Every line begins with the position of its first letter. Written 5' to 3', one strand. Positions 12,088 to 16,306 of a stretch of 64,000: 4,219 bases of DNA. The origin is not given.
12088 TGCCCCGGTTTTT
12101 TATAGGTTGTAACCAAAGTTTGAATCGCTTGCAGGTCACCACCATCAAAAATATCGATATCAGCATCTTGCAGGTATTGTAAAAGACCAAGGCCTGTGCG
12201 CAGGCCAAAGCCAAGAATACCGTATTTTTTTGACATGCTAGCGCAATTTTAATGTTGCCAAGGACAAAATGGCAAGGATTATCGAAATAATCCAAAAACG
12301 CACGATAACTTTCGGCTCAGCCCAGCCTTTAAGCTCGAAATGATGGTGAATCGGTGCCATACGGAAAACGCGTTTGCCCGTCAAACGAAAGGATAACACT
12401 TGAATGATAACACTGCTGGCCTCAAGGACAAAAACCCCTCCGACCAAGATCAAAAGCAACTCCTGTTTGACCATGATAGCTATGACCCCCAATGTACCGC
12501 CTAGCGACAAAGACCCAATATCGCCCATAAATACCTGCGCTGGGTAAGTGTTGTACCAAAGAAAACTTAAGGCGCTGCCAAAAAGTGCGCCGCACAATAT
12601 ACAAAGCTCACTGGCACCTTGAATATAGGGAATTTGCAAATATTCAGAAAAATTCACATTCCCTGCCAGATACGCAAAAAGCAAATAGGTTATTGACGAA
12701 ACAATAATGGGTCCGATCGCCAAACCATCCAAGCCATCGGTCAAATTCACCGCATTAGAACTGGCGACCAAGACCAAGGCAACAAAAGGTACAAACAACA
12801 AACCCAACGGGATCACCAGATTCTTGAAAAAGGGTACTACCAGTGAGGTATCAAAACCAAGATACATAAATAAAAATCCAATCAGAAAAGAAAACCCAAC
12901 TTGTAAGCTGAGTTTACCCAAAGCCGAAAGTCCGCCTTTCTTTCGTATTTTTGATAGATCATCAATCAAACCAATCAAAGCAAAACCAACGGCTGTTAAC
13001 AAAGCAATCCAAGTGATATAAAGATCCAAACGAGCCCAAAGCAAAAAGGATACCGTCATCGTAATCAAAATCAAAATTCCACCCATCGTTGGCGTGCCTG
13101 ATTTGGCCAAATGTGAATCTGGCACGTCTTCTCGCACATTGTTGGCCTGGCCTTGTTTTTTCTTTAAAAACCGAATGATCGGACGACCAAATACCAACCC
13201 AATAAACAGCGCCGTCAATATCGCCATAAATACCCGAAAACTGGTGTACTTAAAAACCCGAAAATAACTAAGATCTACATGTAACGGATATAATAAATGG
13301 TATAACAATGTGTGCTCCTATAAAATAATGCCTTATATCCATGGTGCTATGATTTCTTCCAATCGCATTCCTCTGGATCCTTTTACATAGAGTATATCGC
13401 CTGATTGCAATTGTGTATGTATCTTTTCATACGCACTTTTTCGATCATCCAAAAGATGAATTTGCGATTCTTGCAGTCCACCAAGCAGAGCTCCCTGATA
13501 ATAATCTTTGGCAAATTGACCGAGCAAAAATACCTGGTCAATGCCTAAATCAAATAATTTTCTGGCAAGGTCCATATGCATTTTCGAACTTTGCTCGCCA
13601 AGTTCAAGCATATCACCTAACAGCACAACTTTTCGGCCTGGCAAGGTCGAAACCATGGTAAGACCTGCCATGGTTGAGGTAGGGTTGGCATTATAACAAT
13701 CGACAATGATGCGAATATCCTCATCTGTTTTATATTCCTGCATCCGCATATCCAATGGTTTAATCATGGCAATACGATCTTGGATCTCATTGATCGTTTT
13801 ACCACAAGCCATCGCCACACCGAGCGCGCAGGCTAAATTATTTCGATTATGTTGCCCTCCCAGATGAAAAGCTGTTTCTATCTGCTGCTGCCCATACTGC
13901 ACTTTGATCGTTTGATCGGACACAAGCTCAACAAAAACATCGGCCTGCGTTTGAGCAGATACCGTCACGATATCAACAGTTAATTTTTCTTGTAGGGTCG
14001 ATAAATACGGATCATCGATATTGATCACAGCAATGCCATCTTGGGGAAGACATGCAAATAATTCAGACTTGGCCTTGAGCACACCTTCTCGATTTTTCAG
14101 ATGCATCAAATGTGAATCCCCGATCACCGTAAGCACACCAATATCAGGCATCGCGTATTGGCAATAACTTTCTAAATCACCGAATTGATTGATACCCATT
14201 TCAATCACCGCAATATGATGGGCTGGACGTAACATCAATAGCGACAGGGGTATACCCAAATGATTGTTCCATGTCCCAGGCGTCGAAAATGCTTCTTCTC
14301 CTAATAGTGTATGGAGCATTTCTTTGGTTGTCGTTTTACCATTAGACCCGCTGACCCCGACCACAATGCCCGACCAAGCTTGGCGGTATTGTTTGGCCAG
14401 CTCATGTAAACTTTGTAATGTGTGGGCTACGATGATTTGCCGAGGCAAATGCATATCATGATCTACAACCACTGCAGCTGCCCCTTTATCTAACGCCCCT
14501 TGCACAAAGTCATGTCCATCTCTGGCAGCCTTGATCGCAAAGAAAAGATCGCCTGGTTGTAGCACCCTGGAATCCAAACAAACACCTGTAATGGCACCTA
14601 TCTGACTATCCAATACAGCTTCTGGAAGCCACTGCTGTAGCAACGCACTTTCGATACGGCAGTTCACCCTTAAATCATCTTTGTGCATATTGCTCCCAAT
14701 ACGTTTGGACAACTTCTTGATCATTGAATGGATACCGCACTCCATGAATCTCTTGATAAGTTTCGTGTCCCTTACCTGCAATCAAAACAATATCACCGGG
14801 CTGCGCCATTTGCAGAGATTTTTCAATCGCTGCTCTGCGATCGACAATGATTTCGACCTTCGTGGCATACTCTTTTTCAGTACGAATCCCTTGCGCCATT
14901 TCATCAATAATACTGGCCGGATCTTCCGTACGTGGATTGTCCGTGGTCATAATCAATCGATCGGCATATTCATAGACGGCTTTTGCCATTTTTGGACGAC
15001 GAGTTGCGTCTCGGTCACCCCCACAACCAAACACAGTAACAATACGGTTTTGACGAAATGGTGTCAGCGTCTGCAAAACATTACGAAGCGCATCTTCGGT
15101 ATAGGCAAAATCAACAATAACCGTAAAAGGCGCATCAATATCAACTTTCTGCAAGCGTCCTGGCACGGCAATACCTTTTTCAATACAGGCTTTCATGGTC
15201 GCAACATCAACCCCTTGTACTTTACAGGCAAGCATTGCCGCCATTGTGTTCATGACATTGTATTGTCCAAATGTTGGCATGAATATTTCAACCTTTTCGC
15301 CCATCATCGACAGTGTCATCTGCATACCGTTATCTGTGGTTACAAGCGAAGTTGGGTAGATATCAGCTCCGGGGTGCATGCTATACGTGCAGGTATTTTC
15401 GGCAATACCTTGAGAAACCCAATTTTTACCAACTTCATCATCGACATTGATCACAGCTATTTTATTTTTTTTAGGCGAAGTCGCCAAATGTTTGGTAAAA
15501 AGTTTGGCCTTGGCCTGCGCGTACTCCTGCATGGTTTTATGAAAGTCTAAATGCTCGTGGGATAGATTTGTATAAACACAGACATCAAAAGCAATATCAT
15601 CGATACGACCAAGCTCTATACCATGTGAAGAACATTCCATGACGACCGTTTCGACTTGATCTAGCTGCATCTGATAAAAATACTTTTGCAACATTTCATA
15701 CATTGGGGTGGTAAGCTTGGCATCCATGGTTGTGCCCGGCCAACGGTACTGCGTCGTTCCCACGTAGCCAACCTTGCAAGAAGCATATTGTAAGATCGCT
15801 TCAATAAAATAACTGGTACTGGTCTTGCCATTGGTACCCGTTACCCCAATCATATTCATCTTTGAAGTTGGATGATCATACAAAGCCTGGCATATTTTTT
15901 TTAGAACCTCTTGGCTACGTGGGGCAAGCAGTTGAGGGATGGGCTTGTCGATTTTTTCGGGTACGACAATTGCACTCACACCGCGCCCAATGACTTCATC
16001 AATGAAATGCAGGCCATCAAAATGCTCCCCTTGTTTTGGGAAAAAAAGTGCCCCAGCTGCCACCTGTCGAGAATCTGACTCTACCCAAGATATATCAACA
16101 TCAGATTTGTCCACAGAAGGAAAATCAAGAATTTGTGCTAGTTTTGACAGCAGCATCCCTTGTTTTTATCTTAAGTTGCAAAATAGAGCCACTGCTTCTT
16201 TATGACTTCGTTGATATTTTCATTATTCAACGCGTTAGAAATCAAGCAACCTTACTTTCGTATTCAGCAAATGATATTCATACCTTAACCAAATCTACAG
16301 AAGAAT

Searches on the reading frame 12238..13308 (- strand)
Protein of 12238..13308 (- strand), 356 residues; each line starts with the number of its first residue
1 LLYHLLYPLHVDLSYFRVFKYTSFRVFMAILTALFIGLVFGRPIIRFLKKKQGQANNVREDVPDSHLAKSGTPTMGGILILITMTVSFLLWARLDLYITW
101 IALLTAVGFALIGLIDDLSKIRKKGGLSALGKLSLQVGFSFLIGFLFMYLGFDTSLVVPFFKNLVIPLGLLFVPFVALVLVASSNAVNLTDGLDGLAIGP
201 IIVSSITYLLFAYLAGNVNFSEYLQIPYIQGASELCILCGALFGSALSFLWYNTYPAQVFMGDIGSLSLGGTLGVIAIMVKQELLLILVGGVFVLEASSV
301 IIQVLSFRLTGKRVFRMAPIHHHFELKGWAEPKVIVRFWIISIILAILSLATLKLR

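Call 15: search_protein_families(library=pfam, proteins=[window:12238-13308:-], max_evalue=0.00001)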
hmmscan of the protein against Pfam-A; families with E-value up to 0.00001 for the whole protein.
window:12238-13308:- (356 aa): 2 families
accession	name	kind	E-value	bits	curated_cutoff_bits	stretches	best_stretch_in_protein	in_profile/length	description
PF00953.26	Glycos_transf_4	-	6.6e-32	111.2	27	1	100-280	2-159/160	Glycosyl transferase family 4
PF10555.14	MraY_sig1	-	8.2e-06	25.5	20.1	1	69-81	1-13/13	Phospho-N-acetylmuramoyl-pentapeptide-transferase signature 1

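Call 40: find_homologous_proteins(query=window:12238-13308:-)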
Query window:12238-13308:- (356 aa): 8000 proteins with E <= 0.001 among 8000 candidates; the best 120 are listed.
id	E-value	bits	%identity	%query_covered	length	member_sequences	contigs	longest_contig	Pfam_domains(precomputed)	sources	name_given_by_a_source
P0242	4.1e-222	755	100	100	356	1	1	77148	PF00953.27,PF10555.15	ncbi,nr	ncbi:MAG: phospho-N-acetylmuramoyl-pentapeptide-transferase [Deltaproteobacteria bacterium]|nr:phosp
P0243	1.8e-184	631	80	100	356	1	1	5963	PF00953.27,PF10555.15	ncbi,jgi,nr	ncbi:MAG: phospho-N-acetylmuramoyl-pentapeptide-transferase [Bdellovibrionales bacterium]|nr:phospho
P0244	6.3e-184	629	81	100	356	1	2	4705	PF00953.27,PF10555.15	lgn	-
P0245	1.5e-178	612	79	100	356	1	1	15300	PF00953.27,PF10555.15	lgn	-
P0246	1.6e-167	575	74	100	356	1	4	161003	PF00953.27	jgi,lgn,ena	-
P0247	8.5e-166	570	73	100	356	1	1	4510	PF00953.27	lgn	-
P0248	6.0e-159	547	68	100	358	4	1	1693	PF00953.27,PF10555.15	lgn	-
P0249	5.2e-157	541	69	100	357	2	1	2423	PF00953.27,PF10555.15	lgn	-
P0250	5.3e-157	541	69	100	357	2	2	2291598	PF00953.27,PF10555.15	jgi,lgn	jgi:phospho-N-acetylmuramoyl-pentapeptide-transferase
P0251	6.8e-156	537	68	100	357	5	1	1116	PF00953.27,PF10555.15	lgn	-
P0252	5.8e-155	534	68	100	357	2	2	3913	PF00953.27,PF10555.15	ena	-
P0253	9.9e-155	533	68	100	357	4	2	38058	PF00953.27,PF10555.15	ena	-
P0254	1.2e-154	533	67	100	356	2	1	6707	PF00953.27,PF10555.15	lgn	-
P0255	1.9e-152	526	67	100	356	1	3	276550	PF00953.27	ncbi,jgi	jgi:phospho-N-acetylmuramoyl-pentapeptide-transferase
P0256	2.1e-151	522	67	100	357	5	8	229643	PF00953.27,PF10555.15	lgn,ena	-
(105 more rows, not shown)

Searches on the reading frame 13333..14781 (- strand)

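Call 15: search_protein_families(library=pfam, proteins=[window:13333-14781:-], max_evalue=0.00001)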
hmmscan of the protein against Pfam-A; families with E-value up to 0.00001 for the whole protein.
window:13333-14781:- (482 aa): 3 families
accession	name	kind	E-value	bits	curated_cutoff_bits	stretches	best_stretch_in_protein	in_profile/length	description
PF08245.18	Mur_ligase_M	-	1.4e-37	130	24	1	143-323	1-200/200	Mur ligase middle domain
PF02875.26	Mur_ligase_C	-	1e-19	72.1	28.4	1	345-470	1-127/127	Mur ligase, glutamate ligase domain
PF01225.30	Mur_ligase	-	4.9e-07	30.5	21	1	64-118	2-59/95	Mur ligase family, catalytic domain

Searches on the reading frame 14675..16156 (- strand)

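Call 15: search_protein_families(library=pfam, proteins=[window:14675-16156:-], max_evalue=0.00001)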
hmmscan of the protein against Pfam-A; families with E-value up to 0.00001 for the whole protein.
window:14675-16156:- (493 aa): 3 families
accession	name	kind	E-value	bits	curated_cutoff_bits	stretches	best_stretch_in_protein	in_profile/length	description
PF08245.18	Mur_ligase_M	-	1.6e-48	165.8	24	1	105-310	1-199/200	Mur ligase middle domain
PF02875.26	Mur_ligase_C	-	6.9e-32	111.4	28.4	1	333-463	1-127/127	Mur ligase, glutamate ligase domain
PF01225.30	Mur_ligase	-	6.8e-07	30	21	1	22-68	2-53/95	Mur ligase family, catalytic domain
